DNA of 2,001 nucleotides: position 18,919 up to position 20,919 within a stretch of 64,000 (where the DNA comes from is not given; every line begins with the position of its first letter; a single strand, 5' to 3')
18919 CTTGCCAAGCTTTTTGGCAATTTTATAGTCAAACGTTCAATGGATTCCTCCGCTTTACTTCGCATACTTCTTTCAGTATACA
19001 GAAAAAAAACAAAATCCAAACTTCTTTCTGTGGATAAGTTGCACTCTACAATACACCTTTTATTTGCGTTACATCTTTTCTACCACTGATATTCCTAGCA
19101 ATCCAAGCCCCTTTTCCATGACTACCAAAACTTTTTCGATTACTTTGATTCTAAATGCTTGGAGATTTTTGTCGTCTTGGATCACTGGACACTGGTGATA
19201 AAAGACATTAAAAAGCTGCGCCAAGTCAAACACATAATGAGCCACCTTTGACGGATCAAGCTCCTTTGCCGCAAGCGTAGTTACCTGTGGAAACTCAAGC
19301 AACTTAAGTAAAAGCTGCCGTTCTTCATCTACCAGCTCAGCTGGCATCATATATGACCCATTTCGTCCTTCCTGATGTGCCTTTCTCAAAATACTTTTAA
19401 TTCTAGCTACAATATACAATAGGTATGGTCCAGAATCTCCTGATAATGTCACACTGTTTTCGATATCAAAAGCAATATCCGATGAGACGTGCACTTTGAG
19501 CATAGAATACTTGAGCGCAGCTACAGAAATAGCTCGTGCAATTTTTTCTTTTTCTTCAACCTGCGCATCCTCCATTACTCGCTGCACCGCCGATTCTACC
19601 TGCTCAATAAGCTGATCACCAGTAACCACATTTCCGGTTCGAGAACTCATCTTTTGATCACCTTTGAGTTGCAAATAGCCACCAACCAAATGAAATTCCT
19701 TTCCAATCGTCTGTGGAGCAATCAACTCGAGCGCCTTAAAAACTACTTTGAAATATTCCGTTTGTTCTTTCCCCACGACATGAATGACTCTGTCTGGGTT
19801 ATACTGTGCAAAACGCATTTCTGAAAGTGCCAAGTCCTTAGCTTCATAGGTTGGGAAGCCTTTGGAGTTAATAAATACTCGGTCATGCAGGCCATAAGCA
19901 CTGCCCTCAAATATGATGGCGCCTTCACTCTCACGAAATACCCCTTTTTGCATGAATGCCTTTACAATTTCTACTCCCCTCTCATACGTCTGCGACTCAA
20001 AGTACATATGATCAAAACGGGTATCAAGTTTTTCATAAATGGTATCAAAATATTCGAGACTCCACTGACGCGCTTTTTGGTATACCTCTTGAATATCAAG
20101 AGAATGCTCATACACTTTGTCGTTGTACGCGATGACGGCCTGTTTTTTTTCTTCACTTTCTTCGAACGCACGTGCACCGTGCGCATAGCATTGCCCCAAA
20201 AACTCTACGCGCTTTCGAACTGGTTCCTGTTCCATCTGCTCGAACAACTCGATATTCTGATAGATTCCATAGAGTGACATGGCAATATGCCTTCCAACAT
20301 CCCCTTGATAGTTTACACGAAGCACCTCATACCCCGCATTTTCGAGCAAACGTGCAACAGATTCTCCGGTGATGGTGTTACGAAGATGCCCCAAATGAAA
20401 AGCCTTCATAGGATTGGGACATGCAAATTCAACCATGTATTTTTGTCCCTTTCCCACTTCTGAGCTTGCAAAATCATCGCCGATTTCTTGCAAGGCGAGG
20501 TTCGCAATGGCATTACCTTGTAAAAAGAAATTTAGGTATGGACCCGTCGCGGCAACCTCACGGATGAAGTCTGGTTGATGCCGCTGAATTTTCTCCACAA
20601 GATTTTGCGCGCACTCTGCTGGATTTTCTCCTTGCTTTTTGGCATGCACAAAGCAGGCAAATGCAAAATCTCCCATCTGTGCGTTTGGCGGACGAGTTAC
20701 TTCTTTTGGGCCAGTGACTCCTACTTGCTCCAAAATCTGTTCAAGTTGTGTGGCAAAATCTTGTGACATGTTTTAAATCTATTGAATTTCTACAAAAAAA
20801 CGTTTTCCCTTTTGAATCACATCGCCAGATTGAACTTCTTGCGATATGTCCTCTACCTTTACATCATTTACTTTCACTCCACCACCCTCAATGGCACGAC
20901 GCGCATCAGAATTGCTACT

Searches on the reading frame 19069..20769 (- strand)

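Call 89: search_protein_families(library=pfam, proteins=[window:19069-20769:-], max_evalue=0.00001)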
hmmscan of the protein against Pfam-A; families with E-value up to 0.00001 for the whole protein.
window:19069-20769:- (566 aa): 4 families
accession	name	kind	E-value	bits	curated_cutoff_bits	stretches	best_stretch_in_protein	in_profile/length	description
PF00750.26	tRNA-synt_1d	-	1.8e-43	149.3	23.3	1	104-435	15-348/349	tRNA synthetases class I (R), catalytic domain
PF05746.21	DALR_1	-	3.2e-31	108.3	22.3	1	450-566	1-117/117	DALR anticodon binding domain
PF03485.21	Arg_tRNA_synt_N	-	9e-14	52.3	21.5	1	6-83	4-85/85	Arginyl tRNA synthetase N terminal domain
PF09334.17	tRNA-synt_1g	-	1.2e-07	31.3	20.1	0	321-397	273-351/391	tRNA synthetases class I (M)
